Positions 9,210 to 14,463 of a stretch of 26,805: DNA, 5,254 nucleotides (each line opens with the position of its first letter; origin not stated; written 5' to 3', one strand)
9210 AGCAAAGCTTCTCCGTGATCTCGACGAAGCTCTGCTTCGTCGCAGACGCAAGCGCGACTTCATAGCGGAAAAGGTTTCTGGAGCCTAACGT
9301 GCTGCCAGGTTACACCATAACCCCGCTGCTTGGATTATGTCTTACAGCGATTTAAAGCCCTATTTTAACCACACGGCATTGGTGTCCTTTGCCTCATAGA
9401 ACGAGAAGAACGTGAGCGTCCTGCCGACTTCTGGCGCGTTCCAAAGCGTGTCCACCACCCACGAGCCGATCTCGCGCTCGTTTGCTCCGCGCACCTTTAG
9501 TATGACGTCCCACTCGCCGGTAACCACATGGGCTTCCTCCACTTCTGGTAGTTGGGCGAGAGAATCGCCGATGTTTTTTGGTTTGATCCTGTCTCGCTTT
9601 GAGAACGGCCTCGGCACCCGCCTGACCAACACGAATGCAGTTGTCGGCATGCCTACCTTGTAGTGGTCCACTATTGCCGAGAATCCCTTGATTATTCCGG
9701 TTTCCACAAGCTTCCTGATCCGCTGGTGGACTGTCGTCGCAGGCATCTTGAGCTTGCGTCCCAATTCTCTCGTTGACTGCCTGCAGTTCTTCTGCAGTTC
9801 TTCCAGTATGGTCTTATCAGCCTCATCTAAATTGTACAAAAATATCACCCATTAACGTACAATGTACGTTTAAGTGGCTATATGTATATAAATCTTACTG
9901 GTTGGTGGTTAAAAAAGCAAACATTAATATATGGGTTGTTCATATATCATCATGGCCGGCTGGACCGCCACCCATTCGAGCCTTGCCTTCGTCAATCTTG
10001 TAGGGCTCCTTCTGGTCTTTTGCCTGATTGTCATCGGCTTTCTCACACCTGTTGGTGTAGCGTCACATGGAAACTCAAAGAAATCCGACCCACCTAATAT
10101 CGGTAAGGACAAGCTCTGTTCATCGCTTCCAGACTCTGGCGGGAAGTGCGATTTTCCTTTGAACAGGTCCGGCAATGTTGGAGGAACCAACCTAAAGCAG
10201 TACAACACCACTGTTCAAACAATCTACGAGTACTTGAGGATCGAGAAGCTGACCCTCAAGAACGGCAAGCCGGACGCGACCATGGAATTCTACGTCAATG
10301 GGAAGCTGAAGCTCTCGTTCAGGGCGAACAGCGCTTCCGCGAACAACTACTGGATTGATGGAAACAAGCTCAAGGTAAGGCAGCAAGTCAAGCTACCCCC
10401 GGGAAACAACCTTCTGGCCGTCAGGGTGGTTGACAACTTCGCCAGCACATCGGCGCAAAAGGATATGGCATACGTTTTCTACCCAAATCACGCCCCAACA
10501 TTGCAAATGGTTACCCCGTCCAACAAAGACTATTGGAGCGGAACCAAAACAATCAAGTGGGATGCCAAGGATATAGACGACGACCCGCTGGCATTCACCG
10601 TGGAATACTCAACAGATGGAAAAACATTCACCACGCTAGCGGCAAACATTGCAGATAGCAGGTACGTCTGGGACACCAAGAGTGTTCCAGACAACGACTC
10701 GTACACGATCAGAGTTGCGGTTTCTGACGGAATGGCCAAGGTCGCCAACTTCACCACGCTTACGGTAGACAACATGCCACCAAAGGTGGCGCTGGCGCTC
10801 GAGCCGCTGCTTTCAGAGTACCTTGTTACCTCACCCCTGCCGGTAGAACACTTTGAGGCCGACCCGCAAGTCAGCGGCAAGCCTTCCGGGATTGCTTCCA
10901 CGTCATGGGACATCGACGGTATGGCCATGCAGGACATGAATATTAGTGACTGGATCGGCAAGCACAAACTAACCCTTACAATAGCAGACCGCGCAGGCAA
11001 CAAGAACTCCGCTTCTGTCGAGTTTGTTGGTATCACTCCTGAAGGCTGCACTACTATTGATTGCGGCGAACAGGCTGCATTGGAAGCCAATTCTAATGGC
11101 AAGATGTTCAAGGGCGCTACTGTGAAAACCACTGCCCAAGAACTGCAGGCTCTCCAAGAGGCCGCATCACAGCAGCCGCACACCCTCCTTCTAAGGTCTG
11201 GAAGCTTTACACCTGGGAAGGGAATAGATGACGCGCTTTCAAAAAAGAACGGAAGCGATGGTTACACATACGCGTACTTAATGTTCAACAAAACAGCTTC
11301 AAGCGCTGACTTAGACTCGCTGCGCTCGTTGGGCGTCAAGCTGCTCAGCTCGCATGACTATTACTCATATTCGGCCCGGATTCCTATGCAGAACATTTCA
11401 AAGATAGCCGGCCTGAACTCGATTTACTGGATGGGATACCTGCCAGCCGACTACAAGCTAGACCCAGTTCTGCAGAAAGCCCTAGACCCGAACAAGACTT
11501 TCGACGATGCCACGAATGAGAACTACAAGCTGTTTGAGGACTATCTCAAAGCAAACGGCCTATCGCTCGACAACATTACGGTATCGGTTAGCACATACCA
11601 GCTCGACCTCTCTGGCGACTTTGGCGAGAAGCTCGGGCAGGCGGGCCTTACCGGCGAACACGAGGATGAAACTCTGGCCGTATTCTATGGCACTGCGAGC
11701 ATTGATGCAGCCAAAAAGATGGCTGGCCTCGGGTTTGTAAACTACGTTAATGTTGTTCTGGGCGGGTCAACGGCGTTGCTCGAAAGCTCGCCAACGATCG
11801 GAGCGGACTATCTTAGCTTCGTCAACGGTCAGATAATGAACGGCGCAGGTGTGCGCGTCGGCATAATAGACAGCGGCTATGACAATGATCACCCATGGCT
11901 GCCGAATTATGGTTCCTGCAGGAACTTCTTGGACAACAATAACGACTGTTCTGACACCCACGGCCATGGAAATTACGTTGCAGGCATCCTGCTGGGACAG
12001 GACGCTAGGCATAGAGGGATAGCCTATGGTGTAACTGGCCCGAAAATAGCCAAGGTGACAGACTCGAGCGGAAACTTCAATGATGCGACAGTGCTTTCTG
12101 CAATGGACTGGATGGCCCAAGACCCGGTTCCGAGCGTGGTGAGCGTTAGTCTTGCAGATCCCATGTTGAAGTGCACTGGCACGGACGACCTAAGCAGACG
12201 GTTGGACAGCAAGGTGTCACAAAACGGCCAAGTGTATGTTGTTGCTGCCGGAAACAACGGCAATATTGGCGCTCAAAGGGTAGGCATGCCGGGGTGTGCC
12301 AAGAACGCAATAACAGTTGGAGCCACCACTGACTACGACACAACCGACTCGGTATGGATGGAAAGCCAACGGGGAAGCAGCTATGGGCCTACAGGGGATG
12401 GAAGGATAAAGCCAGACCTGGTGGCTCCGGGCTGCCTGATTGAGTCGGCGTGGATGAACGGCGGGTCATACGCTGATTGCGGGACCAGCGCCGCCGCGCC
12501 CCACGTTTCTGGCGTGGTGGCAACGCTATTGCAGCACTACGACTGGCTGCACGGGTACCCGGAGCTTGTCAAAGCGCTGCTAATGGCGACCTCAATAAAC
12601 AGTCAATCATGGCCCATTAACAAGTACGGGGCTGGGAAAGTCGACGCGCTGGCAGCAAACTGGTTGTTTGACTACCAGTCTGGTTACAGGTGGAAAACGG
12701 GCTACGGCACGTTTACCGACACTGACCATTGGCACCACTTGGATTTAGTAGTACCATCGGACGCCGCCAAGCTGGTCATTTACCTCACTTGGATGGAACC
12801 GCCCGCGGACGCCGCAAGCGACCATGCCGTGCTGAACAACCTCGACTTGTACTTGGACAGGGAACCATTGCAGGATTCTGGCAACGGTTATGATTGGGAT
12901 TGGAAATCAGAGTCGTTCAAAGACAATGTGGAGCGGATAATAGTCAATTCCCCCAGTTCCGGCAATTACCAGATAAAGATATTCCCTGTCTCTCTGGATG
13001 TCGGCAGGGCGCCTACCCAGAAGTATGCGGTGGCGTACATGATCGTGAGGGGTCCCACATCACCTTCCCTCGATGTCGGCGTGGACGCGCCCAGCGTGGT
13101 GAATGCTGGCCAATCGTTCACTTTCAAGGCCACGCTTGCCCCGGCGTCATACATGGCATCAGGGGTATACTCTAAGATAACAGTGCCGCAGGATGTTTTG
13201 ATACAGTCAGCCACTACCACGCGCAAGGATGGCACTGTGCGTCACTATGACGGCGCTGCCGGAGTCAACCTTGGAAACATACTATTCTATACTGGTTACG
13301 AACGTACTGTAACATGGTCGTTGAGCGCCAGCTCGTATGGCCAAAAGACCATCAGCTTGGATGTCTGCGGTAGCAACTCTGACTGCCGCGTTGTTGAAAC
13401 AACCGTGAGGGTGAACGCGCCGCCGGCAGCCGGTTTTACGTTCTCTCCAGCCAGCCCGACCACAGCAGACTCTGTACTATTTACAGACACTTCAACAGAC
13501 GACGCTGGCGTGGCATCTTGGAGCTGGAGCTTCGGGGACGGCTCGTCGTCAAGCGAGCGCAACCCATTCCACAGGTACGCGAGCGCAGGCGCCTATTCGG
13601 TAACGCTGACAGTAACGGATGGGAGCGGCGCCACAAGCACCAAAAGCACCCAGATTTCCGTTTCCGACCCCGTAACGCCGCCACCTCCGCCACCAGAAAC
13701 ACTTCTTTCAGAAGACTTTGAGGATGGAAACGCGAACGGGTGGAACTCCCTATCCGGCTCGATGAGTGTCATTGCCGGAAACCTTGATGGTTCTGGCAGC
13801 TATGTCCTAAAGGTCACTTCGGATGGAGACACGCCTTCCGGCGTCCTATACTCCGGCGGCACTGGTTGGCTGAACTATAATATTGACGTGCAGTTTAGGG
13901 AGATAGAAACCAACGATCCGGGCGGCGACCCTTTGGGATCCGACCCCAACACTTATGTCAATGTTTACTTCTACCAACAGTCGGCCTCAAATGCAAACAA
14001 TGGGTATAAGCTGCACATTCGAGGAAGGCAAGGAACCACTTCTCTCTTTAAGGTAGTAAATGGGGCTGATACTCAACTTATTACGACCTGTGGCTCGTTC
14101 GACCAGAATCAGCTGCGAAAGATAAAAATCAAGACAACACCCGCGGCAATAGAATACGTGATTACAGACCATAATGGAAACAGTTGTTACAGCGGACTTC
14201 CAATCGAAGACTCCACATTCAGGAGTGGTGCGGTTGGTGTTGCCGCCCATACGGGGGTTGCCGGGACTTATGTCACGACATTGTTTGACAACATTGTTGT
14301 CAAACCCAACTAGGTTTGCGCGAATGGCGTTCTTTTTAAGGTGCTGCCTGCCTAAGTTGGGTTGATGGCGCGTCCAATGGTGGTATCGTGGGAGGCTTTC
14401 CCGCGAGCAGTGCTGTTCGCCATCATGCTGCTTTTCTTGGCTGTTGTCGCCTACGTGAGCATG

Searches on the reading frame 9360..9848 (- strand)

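Call 44: search_protein_families(library=pfam, proteins=[window:9360-9848:-], max_evalue=0.01)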
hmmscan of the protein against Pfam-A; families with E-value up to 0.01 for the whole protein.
window:9360-9848:- (162 aa): 8 families
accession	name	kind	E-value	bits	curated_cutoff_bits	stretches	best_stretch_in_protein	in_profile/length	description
PF13412.12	HTH_24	-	8.8e-15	54.5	21.9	1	7-54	1-48/48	Winged helix-turn-helix DNA-binding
PF13404.12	HTH_AsnC-type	-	9.8e-14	51.3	27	1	7-47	1-41/42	AsnC-type helix-turn-helix domain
PF01037.27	AsnC_trans_reg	-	2.1e-12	47.2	25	1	91-150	12-71/73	Lrp/AsnC ligand binding domain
PF25212.1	HVO_A0114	-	0.00062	19.9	27.6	1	9-54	22-67/84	HVO_A0114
PF12802.13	MarR_2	-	0.00079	20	27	1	10-53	6-50/61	MarR family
PF12840.13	HTH_20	-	0.0016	18.8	27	1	24-54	19-49/51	Helix-turn-helix domain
PF01978.25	TrmB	-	0.0022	18.3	25.6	1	5-54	4-53/68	Sugar-specific transcriptional regulator TrmB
PF22482.2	AsnC_trans_reg_3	-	0.0054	17.3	24.4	1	91-160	25-92/95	PF0864 C-terminal dimeric alpha+beta barrel domain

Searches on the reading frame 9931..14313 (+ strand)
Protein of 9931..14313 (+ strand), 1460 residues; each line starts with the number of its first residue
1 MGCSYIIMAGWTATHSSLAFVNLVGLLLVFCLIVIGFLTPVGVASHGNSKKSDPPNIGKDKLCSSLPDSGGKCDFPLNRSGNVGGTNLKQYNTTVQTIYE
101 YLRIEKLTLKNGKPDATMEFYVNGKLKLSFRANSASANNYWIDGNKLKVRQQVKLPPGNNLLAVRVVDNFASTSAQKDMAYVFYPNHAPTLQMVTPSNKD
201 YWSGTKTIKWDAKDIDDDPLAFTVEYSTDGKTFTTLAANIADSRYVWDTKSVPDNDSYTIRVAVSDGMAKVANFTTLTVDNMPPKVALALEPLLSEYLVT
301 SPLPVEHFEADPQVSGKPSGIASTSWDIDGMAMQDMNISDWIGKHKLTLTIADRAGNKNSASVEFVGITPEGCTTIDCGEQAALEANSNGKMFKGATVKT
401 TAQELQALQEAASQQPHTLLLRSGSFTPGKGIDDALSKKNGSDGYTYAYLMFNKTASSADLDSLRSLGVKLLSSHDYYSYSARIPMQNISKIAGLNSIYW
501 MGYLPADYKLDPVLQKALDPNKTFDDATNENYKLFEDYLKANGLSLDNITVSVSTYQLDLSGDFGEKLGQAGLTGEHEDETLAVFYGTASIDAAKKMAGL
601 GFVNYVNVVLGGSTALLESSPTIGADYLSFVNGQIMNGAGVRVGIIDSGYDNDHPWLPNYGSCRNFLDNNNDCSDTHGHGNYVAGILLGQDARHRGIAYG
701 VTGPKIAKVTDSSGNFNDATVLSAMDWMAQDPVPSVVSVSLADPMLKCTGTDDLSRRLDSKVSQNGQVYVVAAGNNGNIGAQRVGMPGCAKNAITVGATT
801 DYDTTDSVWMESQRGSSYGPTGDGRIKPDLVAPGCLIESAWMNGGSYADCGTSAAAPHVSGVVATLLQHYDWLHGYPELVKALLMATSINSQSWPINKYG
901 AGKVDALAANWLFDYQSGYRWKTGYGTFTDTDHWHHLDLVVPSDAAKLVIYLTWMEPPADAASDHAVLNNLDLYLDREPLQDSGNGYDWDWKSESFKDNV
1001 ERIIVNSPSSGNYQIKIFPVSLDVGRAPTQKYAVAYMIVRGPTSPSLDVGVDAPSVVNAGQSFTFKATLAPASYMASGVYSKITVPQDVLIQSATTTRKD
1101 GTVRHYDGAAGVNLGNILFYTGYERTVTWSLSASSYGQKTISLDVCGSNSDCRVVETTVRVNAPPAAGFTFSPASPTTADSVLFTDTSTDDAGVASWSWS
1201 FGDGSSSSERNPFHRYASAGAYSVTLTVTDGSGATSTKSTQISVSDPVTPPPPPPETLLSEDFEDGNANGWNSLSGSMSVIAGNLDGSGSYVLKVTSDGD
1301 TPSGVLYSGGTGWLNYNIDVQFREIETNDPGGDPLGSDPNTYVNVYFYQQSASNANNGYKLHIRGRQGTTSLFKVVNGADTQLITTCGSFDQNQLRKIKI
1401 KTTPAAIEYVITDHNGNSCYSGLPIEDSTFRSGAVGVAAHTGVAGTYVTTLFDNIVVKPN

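Call 44: search_protein_families(library=pfam, proteins=[window:9931-14313:+], max_evalue=0.01)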
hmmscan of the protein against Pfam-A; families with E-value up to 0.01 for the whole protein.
window:9931-14313:+ (1460 aa): 5 families
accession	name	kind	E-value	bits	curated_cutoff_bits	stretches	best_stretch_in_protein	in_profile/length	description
PF00082.27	Peptidase_S8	-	9.8e-40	137.1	21.8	1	638-902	1-288/288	Subtilase family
PF18911.6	PKD_4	-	1.2e-17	64.1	27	1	1162-1244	1-85/85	PKD domain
PF00801.26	PKD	-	3.3e-12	46.7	23.5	1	1170-1240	3-77/80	PKD domain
PF22352.2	K319L-like_PKD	-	0.0023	18.3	27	1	1180-1244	12-84/84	K319L-like, PKD domain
PF02018.23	CBM_4_9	-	0.0032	18.3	25.9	0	1257-1308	3-54/136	Carbohydrate binding domain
